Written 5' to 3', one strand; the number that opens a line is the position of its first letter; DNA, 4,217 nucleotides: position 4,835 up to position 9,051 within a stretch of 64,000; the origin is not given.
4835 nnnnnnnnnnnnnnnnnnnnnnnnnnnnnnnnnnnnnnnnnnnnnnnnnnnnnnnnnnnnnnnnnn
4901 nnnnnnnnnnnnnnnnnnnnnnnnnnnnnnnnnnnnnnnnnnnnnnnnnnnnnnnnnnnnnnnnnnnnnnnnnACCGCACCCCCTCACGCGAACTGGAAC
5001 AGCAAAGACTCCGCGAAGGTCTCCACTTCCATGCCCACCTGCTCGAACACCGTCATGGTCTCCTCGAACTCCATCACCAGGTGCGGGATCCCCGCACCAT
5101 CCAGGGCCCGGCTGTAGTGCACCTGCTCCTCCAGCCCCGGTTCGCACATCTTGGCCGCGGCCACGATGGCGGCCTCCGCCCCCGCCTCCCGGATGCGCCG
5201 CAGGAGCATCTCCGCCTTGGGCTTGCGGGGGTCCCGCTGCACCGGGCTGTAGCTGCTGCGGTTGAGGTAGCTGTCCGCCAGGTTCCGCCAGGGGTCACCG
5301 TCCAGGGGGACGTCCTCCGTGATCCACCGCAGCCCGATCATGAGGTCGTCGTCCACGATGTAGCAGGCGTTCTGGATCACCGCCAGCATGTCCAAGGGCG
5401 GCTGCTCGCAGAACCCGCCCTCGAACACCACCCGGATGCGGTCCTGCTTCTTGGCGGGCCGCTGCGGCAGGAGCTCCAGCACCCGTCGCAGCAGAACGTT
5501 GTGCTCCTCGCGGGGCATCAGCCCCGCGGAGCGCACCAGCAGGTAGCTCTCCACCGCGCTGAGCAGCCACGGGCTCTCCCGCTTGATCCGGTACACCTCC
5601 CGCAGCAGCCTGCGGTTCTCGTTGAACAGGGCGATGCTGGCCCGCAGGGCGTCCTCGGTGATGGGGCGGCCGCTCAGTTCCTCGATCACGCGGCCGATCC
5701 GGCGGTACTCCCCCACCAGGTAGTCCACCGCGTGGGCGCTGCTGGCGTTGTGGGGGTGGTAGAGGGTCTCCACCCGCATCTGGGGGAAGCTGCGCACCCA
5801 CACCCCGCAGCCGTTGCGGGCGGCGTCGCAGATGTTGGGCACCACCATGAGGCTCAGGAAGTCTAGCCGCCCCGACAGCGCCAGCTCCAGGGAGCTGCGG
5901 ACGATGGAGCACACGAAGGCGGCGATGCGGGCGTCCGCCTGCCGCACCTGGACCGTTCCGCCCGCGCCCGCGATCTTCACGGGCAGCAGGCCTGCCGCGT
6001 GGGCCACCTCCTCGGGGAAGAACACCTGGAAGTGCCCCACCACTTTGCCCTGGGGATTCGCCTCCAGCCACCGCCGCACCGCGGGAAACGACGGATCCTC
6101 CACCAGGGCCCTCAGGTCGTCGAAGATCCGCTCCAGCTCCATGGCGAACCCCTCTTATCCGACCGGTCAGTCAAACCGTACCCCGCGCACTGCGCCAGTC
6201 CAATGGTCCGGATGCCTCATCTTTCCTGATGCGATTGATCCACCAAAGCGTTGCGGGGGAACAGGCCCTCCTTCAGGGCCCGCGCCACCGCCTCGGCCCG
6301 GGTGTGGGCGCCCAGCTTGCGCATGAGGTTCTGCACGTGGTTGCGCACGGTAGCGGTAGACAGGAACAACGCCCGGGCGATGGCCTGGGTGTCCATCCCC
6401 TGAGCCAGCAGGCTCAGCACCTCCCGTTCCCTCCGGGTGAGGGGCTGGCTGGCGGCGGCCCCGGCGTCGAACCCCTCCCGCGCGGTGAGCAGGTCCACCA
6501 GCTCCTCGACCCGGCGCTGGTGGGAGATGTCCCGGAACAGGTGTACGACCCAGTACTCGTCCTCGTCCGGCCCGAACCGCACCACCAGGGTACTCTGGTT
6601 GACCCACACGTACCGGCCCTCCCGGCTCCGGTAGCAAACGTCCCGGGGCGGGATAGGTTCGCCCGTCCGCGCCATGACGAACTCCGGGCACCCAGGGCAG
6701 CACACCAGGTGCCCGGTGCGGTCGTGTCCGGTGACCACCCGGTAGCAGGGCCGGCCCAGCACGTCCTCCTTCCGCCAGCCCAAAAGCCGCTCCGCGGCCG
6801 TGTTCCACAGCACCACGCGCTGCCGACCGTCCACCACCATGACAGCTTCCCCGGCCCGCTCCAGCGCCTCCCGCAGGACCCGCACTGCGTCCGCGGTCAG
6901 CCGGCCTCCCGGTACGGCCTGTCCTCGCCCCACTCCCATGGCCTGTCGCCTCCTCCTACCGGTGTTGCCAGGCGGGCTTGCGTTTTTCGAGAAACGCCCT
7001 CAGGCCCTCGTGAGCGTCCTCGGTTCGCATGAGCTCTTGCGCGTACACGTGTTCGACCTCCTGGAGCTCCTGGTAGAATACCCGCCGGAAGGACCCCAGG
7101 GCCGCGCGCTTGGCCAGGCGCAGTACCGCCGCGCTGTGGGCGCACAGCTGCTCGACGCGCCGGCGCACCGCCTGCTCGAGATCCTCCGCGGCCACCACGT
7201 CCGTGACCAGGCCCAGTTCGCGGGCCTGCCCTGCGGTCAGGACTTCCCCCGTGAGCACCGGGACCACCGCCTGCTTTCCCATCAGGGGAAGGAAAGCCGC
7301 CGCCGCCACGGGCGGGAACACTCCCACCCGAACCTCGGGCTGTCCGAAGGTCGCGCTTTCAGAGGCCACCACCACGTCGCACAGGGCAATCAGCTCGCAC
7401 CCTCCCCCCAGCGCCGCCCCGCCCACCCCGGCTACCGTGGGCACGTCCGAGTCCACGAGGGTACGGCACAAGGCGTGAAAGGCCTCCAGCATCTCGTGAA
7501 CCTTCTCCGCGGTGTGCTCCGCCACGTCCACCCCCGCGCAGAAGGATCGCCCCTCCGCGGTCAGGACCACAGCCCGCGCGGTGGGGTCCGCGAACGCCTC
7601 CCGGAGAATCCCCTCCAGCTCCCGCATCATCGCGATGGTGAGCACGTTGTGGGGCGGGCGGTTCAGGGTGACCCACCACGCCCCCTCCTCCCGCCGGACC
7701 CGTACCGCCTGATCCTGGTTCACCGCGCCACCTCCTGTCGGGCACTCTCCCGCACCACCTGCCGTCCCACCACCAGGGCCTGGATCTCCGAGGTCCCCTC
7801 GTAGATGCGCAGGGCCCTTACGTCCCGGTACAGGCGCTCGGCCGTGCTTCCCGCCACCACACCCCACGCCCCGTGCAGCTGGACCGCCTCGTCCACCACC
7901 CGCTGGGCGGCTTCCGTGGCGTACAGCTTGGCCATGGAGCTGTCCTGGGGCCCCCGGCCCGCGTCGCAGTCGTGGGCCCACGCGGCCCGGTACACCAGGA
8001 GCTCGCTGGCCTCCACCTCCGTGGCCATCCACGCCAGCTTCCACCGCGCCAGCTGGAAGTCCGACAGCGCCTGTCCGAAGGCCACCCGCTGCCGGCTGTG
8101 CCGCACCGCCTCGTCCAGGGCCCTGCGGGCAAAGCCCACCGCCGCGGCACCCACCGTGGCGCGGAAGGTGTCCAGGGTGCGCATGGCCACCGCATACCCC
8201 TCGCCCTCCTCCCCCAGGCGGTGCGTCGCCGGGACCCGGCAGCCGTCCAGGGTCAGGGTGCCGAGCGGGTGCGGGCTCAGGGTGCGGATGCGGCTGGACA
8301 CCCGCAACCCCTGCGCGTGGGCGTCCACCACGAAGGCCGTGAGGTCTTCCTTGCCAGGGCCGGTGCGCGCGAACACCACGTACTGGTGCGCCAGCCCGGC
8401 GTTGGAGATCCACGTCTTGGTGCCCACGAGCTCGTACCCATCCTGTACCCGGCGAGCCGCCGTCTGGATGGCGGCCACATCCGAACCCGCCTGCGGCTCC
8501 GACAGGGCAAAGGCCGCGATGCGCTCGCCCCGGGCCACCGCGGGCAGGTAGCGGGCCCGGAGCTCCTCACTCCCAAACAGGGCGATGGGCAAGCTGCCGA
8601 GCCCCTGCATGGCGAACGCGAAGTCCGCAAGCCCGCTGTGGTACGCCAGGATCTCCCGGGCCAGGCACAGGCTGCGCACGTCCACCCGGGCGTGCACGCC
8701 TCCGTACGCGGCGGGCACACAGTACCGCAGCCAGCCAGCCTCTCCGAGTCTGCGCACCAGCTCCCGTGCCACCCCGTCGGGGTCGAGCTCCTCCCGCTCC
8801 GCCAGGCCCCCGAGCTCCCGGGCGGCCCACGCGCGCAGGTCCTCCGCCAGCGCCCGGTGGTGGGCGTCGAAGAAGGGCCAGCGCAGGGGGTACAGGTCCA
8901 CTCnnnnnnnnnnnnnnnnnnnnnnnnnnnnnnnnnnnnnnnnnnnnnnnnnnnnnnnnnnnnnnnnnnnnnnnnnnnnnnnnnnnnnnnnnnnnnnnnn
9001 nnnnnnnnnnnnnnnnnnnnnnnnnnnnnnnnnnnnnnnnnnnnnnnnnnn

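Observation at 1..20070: Sixteen-gene island resembling a complete anaerobic 4-hydroxybenzoate/benzoate catabolic set in a high-GC Bacillota-like genome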

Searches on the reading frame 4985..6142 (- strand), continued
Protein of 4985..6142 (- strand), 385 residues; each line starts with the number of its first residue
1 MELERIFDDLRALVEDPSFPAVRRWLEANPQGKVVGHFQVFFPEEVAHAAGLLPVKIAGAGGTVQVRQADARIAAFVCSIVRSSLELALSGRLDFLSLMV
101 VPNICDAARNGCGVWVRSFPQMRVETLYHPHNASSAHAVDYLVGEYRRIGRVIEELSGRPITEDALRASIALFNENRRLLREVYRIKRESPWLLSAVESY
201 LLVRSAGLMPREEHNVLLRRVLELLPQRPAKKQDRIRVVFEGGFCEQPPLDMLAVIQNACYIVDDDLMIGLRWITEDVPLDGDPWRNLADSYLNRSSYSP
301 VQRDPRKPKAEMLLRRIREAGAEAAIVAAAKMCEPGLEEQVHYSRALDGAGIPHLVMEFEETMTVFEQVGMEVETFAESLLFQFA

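Call 78: search_protein_families(library=ncbifam, proteins=[L013:7042-8019:+, L033:14300-15298:+, L013:8097-8906:+, L013:8913-9683:+, L017:6315-7103:+], max_evalue=1e-10)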
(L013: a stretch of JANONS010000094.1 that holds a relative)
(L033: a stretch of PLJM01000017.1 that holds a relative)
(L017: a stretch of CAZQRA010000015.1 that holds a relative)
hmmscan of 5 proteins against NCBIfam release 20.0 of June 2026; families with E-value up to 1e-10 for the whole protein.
L013:7042-8019:+ (325 aa): 67 families (the best 25 are shown)
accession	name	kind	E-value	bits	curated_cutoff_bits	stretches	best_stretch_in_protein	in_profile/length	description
TIGR03210.1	badI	equivalog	4.6e-60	203.1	467.6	1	22-281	1-255/256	2-ketocyclohexanecarboxyl-CoA hydrolase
NF005637.0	PRK07396.1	equivalog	5.3e-59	199.9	380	1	21-283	11-270/273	1,4-dihydroxy-2-naphthoyl-CoA synthase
TIGR01929.1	menB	equivalog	3.6e-58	197.2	342.7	1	22-281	1-258/259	1,4-dihydroxy-2-naphthoyl-CoA synthase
TIGR03200.1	dearomat_oah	equivalog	2.3e-56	191.5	464.45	1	33-206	38-211/360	6-oxocyclohex-1-ene-1-carbonyl-CoA hydratase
NF004475.0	PRK05809.1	subfamily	5.2e-48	163.8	394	1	21-280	2-258/260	short-chain-enoyl-CoA hydratase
NF042430.2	EnCoAhydt_DpgD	equivalog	2.2e-47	161.7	400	1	27-280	1-256/258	enoyl-CoA-hydratase DpgD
NF005802.0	PRK07657.1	equivalog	6.3e-44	150.4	363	1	29-280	10-258/260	enoyl-CoA hydratase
NF004840.0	PRK06190.1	equivalog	2.4e-43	148.6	253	1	25-240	6-217/260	enoyl-CoA hydratase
NF004795.0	PRK06143.1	subfamily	3.9e-43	147.8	283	1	29-275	15-257/260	enoyl-CoA hydratase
NF051848.1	EnCoAHydtEchA19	equivalog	1.2e-42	146.3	400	1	25-280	2-256/258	enoyl-CoA hydratase EchA19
NF006008.0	PRK08139.1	equivalog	4.9e-42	144.3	313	1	25-280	13-264/266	enoyl-CoA hydratase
NF004796.0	PRK06144.1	subfamily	4.5e-41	141.1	272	1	23-280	8-260/262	enoyl-CoA hydratase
NF006128.0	PRK08272.1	subfamily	1.9e-40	139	257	2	102-222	115-232/308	crotonase/enoyl-CoA hydratase family protein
NF005803.0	PRK07658.1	equivalog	3.1e-40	138.2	313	1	26-280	5-255/257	enoyl-CoA hydratase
NF006140.0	PRK08290.1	subfamily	3.7e-40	137.9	280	1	22-243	7-244/292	enoyl-CoA hydratase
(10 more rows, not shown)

L033:14300-15298:+ (332 aa): 67 families (the best 25 are shown)
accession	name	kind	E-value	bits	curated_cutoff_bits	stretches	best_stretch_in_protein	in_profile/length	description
TIGR03210.1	badI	equivalog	3e-59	200.4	467.6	1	14-272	1-254/256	2-ketocyclohexanecarboxyl-CoA hydrolase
NF005637.0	PRK07396.1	equivalog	2.2e-58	197.8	380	1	14-276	12-271/273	1,4-dihydroxy-2-naphthoyl-CoA synthase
TIGR01929.1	menB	equivalog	1.3e-57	195.4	342.7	1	14-272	1-257/259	1,4-dihydroxy-2-naphthoyl-CoA synthase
TIGR03200.1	dearomat_oah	equivalog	3.2e-57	194.3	464.45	1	21-198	34-211/360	6-oxocyclohex-1-ene-1-carbonyl-CoA hydratase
NF004475.0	PRK05809.1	subfamily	1.4e-51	175.5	394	1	14-272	3-258/260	short-chain-enoyl-CoA hydratase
NF006008.0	PRK08139.1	equivalog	4.7e-47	160.7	313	1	17-272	13-264/266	enoyl-CoA hydratase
NF042430.2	EnCoAhydt_DpgD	equivalog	5.4e-47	160.4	400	1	19-273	1-257/258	enoyl-CoA-hydratase DpgD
NF005802.0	PRK07657.1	equivalog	4.2e-46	157.6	363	1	23-273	12-259/260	enoyl-CoA hydratase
NF004840.0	PRK06190.1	equivalog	9.8e-46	156.4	253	1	17-237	6-222/260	enoyl-CoA hydratase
NF004795.0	PRK06143.1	subfamily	1e-44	153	283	1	23-268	17-258/260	enoyl-CoA hydratase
NF004517.0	PRK05862.1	equivalog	9.5e-44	149.8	396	1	14-272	3-255/257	enoyl-CoA hydratase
NF005803.0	PRK07658.1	equivalog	4.1e-42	144.3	313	1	17-273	4-256/257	enoyl-CoA hydratase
TIGR02280.1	PaaB1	equivalog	6.2e-42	143.9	345.15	1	17-273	1-255/256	2-(1,2-epoxy-1,2-dihydrophenyl)acetyl-CoA isomerase PaaG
NF006699.0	PRK09245.1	subfamily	8.3e-42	143.3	354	1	16-273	4-265/266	crotonase/enoyl-CoA hydratase family protein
NF051848.1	EnCoAHydtEchA19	equivalog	1.8e-41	142.4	400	1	18-273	3-257/258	enoyl-CoA hydratase EchA19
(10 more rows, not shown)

L013:8097-8906:+ (269 aa): 0 families

L013:8913-9683:+ (256 aa): 0 families

L017:6315-7103:+ (262 aa): 73 families (the best 25 are shown)
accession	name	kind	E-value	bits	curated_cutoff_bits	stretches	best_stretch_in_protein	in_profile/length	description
NF005802.0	PRK07657.1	equivalog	6.5e-79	265.1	363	1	9-261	9-259/260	enoyl-CoA hydratase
NF004475.0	PRK05809.1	subfamily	2.8e-74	249.9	394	1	6-260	6-258/260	short-chain-enoyl-CoA hydratase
NF051848.1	EnCoAHydtEchA19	equivalog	2.2e-72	243.7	400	1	7-262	3-258/258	enoyl-CoA hydratase EchA19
NF007239.0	PRK09674.1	equivalog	8.5e-72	241.7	371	1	4-262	4-257/257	2,3-dehydroadipyl-CoA hydratase PaaF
NF006007.0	PRK08138.1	subfamily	4.8e-71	239.2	355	1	9-262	13-261/261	enoyl-CoA hydratase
NF004517.0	PRK05862.1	equivalog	9.8e-69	231.7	396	1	4-260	4-255/257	enoyl-CoA hydratase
NF004634.0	PRK05980.1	equivalog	4.3e-67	226.3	375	1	5-261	4-262/263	crotonase/enoyl-CoA hydratase family protein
NF042430.2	EnCoAhydt_DpgD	equivalog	6.5e-67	225.7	400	1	10-261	3-257/258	enoyl-CoA-hydratase DpgD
NF006566.0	PRK09076.1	subfamily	1.2e-62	211.8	286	1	8-259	9-257/260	enoyl-CoA hydratase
NF005803.0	PRK07658.1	equivalog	1.4e-62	211.4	313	1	8-262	6-257/257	enoyl-CoA hydratase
NF004840.0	PRK06190.1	equivalog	1.5e-59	201.7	253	1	1-235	1-232/260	enoyl-CoA hydratase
NF006699.0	PRK09245.1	subfamily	1.6e-59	201.3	354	1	5-261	4-265/266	crotonase/enoyl-CoA hydratase family protein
NF004781.0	PRK06127.1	subfamily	3.1e-58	197.5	291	1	6-262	13-269/269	enoyl-CoA hydratase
NF006100.0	PRK08252.1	subfamily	7.9e-56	189.5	282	1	4-262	3-254/254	crotonase/enoyl-CoA hydratase family protein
NF006008.0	PRK08139.1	equivalog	2.4e-54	184.7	313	1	2-260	9-264/266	enoyl-CoA hydratase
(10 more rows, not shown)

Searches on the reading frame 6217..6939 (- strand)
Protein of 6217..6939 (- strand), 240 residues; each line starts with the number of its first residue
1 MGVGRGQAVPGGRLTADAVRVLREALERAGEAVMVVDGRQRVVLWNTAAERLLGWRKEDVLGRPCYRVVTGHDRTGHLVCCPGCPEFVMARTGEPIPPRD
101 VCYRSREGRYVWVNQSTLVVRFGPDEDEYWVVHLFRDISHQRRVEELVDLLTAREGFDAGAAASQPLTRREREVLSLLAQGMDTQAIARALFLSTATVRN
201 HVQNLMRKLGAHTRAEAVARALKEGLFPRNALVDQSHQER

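Call 6: search_protein_families(library=pfam, proteins=[window:6217-6939:-])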
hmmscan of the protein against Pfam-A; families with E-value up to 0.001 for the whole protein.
window:6217-6939:- (240 aa): 8 families
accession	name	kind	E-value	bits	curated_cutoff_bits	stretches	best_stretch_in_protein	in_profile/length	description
PF00196.25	GerE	-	5.5e-21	74.4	23.5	1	165-220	1-56/57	Bacterial regulatory proteins, luxR family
PF00989.32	PAS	-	2.2e-12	47.4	22.6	1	22-126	3-102/113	PAS fold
PF08448.16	PAS_4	-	3.5e-08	34.1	23.1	1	26-74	1-49/110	PAS fold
PF13188.13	PAS_8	-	5.7e-07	29.6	21.8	1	22-72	3-50/65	PAS domain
PF13426.13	PAS_9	-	1.7e-06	28.7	27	1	31-139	2-102/103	PAS domain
PF08281.18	Sigma70_r4_2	-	3.9e-05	23.6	25.7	1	167-209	11-54/54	Sigma-70, region 4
PF08447.18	PAS_3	-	0.00012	22.8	25.6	1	43-129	2-83/89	PAS fold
PF13384.12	HTH_23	-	0.00059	20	24.6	0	169-204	5-40/50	Homeodomain-like domain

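Call 8: search_protein_families(library=ncbifam, proteins=[window:6217-6939:-], max_evalue=0.00001)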
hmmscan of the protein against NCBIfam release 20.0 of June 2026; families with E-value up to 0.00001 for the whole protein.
window:6217-6939:- (240 aa): 21 families
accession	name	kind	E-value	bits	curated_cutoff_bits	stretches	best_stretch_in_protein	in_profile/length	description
NF047785.1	respo_reg_MadR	equivalog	2.9e-18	66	300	1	160-226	142-208/209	MadR family response regulator transcription factor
TIGR03541.1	reg_near_HchA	equivalog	1.7e-13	50.6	215.6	1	162-225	167-230/232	PA1136 family autoinducer-binding transcriptional regulator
TIGR03020.2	EpsA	equivalog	7.8e-13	48.6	170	1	161-222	185-246/247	XrtB/PEP-CTERM-associated transcriptional regulator EpsA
TIGR00229.1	sensory_box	domain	2.5e-12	47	22.9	1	21-146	6-124/126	PAS domain S-box protein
NF007505.1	PRK10100.1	equivalog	7.7e-12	45.3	250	1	157-221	135-199/204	biofilm master transcriptional regulator CsgD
NF007935.0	PRK10651.1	equivalog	1.4e-11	44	250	1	154-221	143-210/216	two-component system response regulator NarL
NF011896.0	PRK15369.1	equivalog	2.7e-11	43.5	242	1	161-223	144-206/211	two component system response regulator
NF052445.1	RespRegMctR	equivalog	2.9e-11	43.2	300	1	162-226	140-204/205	two-component system response regulator MctR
NF003420.0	PRK04841.1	equivalog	1.2e-10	40.1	537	1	164-221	836-893/903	HTH-type transcriptional regulator MalT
NF007685.0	PRK10360.1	equivalog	1.4e-10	41.3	258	1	160-220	131-191/196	response regulator transcription factor UhpA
NF052366.1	photon_PedR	equivalog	3.1e-10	40.1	120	1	167-225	3-61/74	photosynthetic electron transport-dependent transcriptional regulator PedR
NF007708.0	PRK10403.1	equivalog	3.7e-10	39.6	343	1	146-218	133-205/215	nitrate/nitrite response regulator protein NarP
NF038181.1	reg_ATPase_IniR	equivalog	4.1e-10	38.6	750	1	161-218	761-818/827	isoniazid response ATPase/transcriptional regulator IniR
NF047402.1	TransRegVisN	equivalog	2.1e-08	33.7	250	1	164-226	183-245/246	transcriptional regulator VisN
NF041232.1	BagY_FevT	exception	2.3e-08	33.3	700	1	167-224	297-354/367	LuxR family transcriptional regulator BagY/FevT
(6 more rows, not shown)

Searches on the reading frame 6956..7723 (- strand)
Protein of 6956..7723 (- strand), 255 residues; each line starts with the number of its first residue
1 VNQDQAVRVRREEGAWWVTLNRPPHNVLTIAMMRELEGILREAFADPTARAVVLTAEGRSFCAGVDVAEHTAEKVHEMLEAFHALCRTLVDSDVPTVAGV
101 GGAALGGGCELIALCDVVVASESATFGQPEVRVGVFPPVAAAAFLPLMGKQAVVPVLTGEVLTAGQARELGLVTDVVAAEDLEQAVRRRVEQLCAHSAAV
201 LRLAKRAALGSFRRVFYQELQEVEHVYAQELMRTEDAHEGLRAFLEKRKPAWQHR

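Call 6: search_protein_families(library=pfam, proteins=[window:6956-7723:-])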
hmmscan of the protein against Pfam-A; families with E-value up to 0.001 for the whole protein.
window:6956-7723:- (255 aa): 2 families
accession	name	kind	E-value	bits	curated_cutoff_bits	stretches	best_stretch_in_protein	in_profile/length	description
PF00378.25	ECH_1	-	1e-49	169.6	27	1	12-254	3-250/251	Enoyl-CoA hydratase/isomerase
PF16113.10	ECH_2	-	6.9e-33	115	27.2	1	17-192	3-186/335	Enoyl-CoA hydratase/isomerase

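Call 8: search_protein_families(library=ncbifam, proteins=[window:6956-7723:-], max_evalue=0.00001)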
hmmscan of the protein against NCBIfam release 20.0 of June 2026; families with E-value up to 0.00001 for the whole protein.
window:6956-7723:- (255 aa): 72 families (the best 25 are shown)
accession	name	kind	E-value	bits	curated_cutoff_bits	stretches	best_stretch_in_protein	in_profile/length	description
TIGR03189.1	dienoyl_CoA_hyt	equivalog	1.7e-50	171.7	292.5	1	17-255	13-251/251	cyclohexa-1,5-dienecarbonyl-CoA hydratase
NF006008.0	PRK08139.1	equivalog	5.4e-50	170.4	313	1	3-254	9-265/266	enoyl-CoA hydratase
NF051848.1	EnCoAHydtEchA19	equivalog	1.2e-47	162.6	400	1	7-255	2-258/258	enoyl-CoA hydratase EchA19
NF005879.0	PRK07827.1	equivalog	8.2e-45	153.1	283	1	2-253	4-260/261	enoyl-CoA hydratase family protein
NF004517.0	PRK05862.1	equivalog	1.1e-43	149.6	396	1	6-255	5-257/257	enoyl-CoA hydratase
NF007239.0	PRK09674.1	equivalog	1.2e-43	149.5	371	1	7-253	6-255/257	2,3-dehydroadipyl-CoA hydratase PaaF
NF006007.0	PRK08138.1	subfamily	5.2e-42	144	355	1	7-254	10-260/261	enoyl-CoA hydratase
NF005803.0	PRK07658.1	equivalog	3.9e-41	141.2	313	1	7-254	4-256/257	enoyl-CoA hydratase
NF005073.0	PRK06495.1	subfamily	5.4e-40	137.3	296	1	13-255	12-257/257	enoyl-CoA hydratase/isomerase family protein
NF042430.2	EnCoAhydt_DpgD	equivalog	1.4e-39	136.1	400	1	14-254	6-257/258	enoyl-CoA-hydratase DpgD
NF006699.0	PRK09245.1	subfamily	2e-39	135.5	354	1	5-254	3-265/266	crotonase/enoyl-CoA hydratase family protein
NF005675.0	PRK07468.1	equivalog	2.2e-39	135.8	350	1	13-254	13-261/262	crotonase/enoyl-CoA hydratase family protein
NF005925.0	PRK07938.1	equivalog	2.6e-37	128.5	260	1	11-250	8-249/252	enoyl-CoA hydratase family protein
NF004796.0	PRK06144.1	subfamily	3.2e-37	128.4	272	1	3-253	6-260/262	enoyl-CoA hydratase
NF006109.0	PRK08260.1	subfamily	6.3e-37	127.4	320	2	89-254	109-277/296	enoyl-CoA hydratase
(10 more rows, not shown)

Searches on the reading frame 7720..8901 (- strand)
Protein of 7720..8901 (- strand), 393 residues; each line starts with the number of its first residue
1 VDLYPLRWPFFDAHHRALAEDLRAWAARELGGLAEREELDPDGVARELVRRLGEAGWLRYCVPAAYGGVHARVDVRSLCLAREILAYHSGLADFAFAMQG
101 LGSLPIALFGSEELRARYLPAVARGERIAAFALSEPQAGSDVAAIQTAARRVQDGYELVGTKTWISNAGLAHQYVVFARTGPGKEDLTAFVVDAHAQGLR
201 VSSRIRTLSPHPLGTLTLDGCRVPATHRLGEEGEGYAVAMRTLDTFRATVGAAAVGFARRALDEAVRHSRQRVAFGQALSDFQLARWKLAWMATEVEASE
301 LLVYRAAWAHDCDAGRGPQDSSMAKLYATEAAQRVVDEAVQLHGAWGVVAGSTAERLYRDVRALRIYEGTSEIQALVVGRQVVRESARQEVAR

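Call 6: search_protein_families(library=pfam, proteins=[window:7720-8901:-])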
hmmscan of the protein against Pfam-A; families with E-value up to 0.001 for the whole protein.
window:7720-8901:- (393 aa): 4 families
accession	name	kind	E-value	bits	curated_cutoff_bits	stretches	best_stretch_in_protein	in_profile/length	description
PF00441.29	Acyl-CoA_dh_1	-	1.1e-47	162.4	22.4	1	233-382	1-149/150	Acyl-CoA dehydrogenase, C-terminal domain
PF02770.24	Acyl-CoA_dh_M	-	7.2e-21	74.6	33.3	1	130-219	1-95/97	Acyl-CoA dehydrogenase, middle domain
PF08028.16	Acyl-CoA_dh_2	-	5.8e-19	69.1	22.7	1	249-371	2-133/134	Acyl-CoA dehydrogenase, C-terminal domain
PF02771.21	Acyl-CoA_dh_N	-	1e-18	68.2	22.9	1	13-126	2-113/113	Acyl-CoA dehydrogenase, N-terminal domain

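Call 8: search_protein_families(library=ncbifam, proteins=[window:7720-8901:-], max_evalue=0.00001)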
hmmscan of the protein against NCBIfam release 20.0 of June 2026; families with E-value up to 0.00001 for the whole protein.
window:7720-8901:- (393 aa): 21 families
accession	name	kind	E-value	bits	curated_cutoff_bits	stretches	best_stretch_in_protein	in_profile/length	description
NF042972.1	AcrlCoAredClosAcrC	equivalog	1.3e-74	251.2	640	1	13-383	7-377/378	acryloyl-CoA reductase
NF058590.1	AcCoDHFadEBacil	equivalog_domain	4.1e-74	250.2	600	2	11-309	21-319/586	acyl-CoA dehydrogenase FadE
NF043006.1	CyhCrbnylCoADH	equivalog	4.8e-67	226.6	650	1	19-385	12-378/380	cyclohexane-1-carbonyl-CoA dehydrogenase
NF045652.1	ProlPCPDhRedW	equivalog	2e-63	214.5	650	1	15-381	4-372/376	L-prolyl-[peptidyl-carrier protein] dehydrogenase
NF045552.1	GlutCoADH_Des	equivalog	8.5e-63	212.8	470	1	14-378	8-375/387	glutaryl-CoA dehydrogenase Acd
NF053553.1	prodigi_MBC_PigA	equivalog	2.3e-56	191.6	500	1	35-382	28-379/381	prodigiosin MBC biosynthesis dehydrogenase PigA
NF042439.1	SulpropCoADesulf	equivalog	1.9e-54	184.9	600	1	47-389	28-377/379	3-sulfinopropanoyl-CoA desulfinase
NF008997.0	PRK12341.1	equivalog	5.4e-54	183.7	537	1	43-385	37-379/382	acyl-CoA dehydrogenase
TIGR03207.1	cyc_hxne_CoA_dh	equivalog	3.6e-50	170.8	575.35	1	15-381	5-370/372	cyclohexanecarboxyl-CoA dehydrogenase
NF002885.1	PRK03354.1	equivalog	7.4e-48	163.5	540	1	47-385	41-376/378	crotonobetainyl-CoA dehydrogenase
NF052270.1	Staph_DH_FadE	equivalog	1.9e-41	142.1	600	1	83-387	94-398/400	acyl-CoA dehydrogenase FadE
NF049984.1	Rv1679_FadE16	equivalog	8.3e-25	87.8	600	1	40-375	20-358/371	Rv1679 family acyl-CoA dehydrogenase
TIGR03204.1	pimC_large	equivalog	2.6e-22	79.3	623.85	1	49-340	46-336/395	pimeloyl-CoA dehydrogenase large subunit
NF008594.0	PRK11561.1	equivalog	1.4e-21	76.5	545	1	125-390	176-447/540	isovaleryl-CoA dehydrogenase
TIGR03203.1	pimD_small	equivalog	4.3e-21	75.5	652.7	1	106-350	97-344/378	pimeloyl-CoA dehydrogenase small subunit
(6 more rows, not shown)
